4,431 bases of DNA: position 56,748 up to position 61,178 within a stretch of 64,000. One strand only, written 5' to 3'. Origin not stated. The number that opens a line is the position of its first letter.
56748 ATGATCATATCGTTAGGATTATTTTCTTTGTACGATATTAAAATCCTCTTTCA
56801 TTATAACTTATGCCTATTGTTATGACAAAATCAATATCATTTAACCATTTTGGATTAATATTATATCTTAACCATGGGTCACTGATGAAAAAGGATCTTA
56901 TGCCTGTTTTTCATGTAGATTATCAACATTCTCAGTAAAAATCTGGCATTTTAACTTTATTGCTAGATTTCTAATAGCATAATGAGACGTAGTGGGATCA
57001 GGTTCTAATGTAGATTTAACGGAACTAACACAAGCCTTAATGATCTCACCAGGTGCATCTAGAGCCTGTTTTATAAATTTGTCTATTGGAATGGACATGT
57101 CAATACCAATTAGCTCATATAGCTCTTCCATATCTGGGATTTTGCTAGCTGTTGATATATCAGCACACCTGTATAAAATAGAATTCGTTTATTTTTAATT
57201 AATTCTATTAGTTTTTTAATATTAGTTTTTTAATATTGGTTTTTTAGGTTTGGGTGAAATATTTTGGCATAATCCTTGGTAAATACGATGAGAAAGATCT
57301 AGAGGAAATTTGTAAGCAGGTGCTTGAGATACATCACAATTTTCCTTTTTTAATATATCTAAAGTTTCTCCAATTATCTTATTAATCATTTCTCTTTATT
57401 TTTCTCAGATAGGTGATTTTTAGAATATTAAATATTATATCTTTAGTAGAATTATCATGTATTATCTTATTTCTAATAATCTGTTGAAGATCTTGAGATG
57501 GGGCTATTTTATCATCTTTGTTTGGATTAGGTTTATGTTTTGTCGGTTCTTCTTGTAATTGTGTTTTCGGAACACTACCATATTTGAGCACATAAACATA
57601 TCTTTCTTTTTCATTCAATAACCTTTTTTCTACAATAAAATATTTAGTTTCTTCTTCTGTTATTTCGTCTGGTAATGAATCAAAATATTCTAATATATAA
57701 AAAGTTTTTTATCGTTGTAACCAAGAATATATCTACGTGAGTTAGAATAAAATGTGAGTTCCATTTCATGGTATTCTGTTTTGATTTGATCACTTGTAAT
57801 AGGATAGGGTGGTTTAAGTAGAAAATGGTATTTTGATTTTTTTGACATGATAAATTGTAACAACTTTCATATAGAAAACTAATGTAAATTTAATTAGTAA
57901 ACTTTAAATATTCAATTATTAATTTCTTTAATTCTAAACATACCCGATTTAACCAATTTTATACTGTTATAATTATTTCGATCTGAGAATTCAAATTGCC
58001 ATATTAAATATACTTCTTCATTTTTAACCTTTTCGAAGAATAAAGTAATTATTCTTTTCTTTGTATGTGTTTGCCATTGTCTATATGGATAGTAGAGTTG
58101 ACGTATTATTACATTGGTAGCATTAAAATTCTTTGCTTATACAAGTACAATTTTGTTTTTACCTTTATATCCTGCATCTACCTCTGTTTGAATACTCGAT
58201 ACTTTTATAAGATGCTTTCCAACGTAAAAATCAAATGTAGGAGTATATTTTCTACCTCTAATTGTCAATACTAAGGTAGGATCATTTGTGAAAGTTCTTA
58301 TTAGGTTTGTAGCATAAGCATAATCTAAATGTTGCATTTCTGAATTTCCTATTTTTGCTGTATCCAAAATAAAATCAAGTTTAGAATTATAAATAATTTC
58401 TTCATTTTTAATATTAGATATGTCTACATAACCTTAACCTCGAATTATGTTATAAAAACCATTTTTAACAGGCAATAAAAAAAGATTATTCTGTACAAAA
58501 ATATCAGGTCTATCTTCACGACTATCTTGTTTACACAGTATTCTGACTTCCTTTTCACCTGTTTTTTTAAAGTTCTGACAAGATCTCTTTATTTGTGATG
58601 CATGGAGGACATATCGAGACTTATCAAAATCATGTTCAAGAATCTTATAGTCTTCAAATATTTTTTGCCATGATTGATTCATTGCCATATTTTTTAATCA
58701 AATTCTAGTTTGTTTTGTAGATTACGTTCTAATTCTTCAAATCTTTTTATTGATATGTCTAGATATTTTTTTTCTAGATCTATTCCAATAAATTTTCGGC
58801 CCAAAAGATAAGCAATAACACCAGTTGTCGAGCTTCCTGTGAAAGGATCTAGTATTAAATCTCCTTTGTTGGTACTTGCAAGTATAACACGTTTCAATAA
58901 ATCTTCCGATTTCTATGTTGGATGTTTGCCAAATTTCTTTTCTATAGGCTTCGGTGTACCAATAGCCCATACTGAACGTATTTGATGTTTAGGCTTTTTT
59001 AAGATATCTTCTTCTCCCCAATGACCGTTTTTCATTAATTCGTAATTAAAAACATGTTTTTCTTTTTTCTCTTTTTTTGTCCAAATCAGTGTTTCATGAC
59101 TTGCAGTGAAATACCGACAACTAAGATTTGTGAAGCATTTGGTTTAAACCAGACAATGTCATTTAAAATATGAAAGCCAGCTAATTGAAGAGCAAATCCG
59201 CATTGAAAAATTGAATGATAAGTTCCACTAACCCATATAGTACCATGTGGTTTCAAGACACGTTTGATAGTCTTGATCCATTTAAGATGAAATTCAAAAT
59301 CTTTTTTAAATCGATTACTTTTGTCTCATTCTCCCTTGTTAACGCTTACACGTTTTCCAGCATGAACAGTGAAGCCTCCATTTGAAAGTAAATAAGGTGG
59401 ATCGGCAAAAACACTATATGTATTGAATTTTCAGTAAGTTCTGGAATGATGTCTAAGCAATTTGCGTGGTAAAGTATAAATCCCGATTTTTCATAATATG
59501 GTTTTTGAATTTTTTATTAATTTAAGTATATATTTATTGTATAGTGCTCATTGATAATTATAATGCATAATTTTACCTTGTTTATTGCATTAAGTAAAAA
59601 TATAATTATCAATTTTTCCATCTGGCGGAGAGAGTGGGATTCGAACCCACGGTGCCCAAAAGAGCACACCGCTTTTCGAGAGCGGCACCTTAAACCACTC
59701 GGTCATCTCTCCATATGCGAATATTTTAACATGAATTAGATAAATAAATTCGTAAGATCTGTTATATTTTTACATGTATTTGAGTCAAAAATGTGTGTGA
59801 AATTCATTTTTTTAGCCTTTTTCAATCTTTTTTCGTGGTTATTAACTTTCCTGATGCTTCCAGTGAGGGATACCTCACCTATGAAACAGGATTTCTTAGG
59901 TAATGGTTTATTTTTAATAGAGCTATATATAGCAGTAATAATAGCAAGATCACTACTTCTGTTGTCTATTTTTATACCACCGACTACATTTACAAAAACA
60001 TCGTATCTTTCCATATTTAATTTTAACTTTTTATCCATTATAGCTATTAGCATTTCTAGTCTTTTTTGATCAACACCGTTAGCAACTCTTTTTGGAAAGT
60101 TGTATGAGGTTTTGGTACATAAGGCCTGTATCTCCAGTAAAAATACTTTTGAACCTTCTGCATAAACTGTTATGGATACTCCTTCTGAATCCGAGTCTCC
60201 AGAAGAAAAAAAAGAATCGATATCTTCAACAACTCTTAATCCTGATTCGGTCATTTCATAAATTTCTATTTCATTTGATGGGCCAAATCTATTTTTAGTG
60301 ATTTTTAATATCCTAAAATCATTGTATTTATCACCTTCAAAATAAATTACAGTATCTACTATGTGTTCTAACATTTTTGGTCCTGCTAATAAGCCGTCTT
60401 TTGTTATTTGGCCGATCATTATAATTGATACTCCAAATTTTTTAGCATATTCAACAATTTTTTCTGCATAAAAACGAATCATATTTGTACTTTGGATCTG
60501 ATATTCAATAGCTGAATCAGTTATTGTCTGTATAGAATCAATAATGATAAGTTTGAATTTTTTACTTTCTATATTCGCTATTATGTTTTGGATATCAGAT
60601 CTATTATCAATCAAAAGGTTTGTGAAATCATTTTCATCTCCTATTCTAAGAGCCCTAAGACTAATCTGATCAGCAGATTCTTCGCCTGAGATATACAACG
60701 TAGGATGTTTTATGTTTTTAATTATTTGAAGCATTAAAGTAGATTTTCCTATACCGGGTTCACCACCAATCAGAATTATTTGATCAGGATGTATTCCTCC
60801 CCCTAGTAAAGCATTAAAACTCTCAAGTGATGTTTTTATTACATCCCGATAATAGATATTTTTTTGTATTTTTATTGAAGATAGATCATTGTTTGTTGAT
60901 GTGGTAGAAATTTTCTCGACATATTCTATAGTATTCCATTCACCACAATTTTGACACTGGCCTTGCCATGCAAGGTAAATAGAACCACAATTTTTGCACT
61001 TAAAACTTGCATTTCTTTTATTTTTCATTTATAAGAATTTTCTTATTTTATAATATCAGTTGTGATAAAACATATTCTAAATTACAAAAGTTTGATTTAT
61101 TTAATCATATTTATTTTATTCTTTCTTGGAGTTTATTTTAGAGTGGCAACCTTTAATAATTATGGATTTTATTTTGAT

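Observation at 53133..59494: A 6.4-kb block of young pseudogenes between the M20 peptidase and tRNA-Ser: R-M pair, sirtuin, YjjX NTPase, an unknown gene and a tandem paralog pair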

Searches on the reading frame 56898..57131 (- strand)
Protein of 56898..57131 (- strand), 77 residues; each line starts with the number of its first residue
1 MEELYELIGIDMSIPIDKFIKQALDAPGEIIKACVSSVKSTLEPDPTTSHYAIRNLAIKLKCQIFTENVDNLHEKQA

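Call 32: find_encoding_contigs(protein=window:56898-57131:-, flank=10000, max_places=10)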
Protein window:56898-57131:- (77 aa): 1 contig read that carries it; 1 place shown.
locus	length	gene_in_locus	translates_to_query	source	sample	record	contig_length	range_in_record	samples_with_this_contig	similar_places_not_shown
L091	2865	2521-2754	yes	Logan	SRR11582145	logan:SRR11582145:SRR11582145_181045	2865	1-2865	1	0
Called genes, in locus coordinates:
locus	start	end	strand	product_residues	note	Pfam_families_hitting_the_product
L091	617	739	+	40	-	-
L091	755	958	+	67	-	PF01555:N6_N4_Mtase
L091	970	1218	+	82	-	PF22515:DUF6996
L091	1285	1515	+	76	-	PF22518:DUF6997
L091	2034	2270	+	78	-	-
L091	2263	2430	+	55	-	-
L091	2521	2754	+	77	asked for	-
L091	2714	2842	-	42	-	-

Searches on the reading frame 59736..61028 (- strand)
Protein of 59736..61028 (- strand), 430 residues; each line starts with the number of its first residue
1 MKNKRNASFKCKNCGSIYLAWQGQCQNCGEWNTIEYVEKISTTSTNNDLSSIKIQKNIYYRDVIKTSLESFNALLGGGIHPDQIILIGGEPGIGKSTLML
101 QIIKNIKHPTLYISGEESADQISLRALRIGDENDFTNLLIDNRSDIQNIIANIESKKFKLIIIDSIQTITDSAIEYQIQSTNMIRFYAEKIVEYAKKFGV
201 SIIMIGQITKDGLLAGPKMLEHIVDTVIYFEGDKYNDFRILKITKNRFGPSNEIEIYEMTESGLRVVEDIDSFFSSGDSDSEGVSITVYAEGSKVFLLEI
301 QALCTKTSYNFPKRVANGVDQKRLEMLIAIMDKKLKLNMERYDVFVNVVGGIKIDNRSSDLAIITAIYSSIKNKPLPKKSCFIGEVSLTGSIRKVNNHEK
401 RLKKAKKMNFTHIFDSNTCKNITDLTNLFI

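Call 8: find_encoding_contigs(protein=window:59736-61028:-, flank=10000, max_places=10)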
Protein window:59736-61028:- (430 aa): 1 contig read that carries it; 1 place shown.
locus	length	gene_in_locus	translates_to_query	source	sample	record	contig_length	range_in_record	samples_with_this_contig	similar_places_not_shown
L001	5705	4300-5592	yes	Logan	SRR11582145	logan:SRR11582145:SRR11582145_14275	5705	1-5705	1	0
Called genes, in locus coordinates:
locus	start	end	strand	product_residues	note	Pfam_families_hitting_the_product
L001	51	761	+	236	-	-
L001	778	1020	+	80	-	-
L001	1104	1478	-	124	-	PF01042:Ribonuc_L-PSP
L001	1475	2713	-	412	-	PF00291:PALP, PF00585:Thr_dehydrat_C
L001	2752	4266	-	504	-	-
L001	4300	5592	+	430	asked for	PF18073:Zn_ribbon_LapB, PF03796:DnaB_C (weak), PF06745:ATPase, PF13481:AAA_25, PF13401:AAA_22 (weak), PF00004:AAA (weak), PF06745:ATPase, PF13541:ChlI, +2 more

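Call 11: find_related_loci(query=window:59739-61028:-, collection=genome_contigs, flank=10000)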
Query window:59739-61028:- (430 aa) in genome_contigs; peptide patterns used: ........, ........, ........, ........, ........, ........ (x = any residue, [..] = any of these).
120 stretches matched a pattern; 3 encode a relative of the query (tblastn E <= 1e-3); 3 distinct loci.
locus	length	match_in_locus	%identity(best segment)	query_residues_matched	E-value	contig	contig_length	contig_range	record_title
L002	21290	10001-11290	78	1-429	0e+0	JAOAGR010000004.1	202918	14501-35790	MAG: Candidatus Dojkabacteria bacterium isolate SKW36 k141_1432765, whole genome shotgun sequence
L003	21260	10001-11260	38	4-420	4e-99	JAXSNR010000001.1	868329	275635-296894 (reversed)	MAG: Aquificaceae bacterium isolate QQ_201709_bins_137 QQ_201709_bins_137_scaffold_1, whole genome shotgun sequence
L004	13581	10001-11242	41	9-411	2e-97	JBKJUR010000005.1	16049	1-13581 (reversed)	MAG: Methylotenera sp. isolate ant_bin.8 S1Ck117_877202_flag_0_multi_100.2915_len_16049, whole genome shotgun sequence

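Call 42: search_protein_families(library=padloc, max_evalue=0.01, proteins=[L002:15385-16494:+, L002:16603-17793:+, L002:11823-12701:+, L002:12714-13655:+, L002:13804-15084:-])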
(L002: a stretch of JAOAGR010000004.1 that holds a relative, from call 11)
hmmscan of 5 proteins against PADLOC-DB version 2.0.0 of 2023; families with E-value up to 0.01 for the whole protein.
L002:15385-16494:+ (370 aa): 0 families

L002:16603-17793:+ (397 aa): 0 families

L002:11823-12701:+ (293 aa): 0 families

L002:12714-13655:+ (314 aa): 75 families (the best 25 are shown)
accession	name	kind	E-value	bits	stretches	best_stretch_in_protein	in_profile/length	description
PDLC03350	MTase_II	-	8.6e-142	470.1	1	8-307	4-309/312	Type II methyltransferase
PDLC03353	MTase_II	-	4.2e-76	253.9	1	58-301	8-256/260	Type II methyltransferase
PDLC03283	MTase_II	-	1.5e-39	134.3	1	60-304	5-280/352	Type II methyltransferase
PDLC03259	MTase_II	-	2.9e-39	133.1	1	66-295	10-255/423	Type II methyltransferase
PDLC03371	MTase_II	-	2.3e-37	127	1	56-301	7-258/260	Type II methyltransferase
PDLC03260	MTase_II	-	5.4e-35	118.9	2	183-304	199-317/349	Type II methyltransferase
PDLC03299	MTase_II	-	1.1e-31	108.4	1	53-300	9-262/296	Type II methyltransferase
PDLC03387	MTase_II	-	1.3e-31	107.8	2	143-302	132-282/289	Type II methyltransferase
PDLC03246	MTase_II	-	7e-31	105.7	1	30-290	82-361/376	Type II methyltransferase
PDLC03295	MTase_II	-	2.5e-28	97.4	1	58-306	2-277/292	Type II methyltransferase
PDLC03363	MTase_II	-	3.2e-24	83.8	2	202-296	22-119/294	Type II methyltransferase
PDLC03320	MTase_II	-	5.9e-22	76.2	2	220-302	199-281/289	Type II methyltransferase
PDLC03241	MTase_II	-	8.8e-22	75.6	1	219-303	357-441/447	Type II methyltransferase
PDLC03230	MTase_II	-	1.2e-21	75.5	1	45-292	21-279/360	Type II methyltransferase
PDLC03251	MTase_II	-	2.1e-20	71.2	2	217-297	189-268/282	Type II methyltransferase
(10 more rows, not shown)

L002:13804-15084:- (426 aa): 0 families

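Call 52: search_protein_families(library=pfam, max_evalue=0.01, proteins=[L002:11823-12701:+, L002:13804-15084:-])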
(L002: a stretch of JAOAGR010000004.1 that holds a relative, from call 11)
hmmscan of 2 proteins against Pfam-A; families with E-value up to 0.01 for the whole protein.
L002:11823-12701:+ (293 aa): 0 families

L002:13804-15084:- (426 aa): 1 family
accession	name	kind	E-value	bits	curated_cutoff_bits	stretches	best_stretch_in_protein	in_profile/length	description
PF04773.18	FecR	-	3e-07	31.2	24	1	264-331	31-97/97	FecR protein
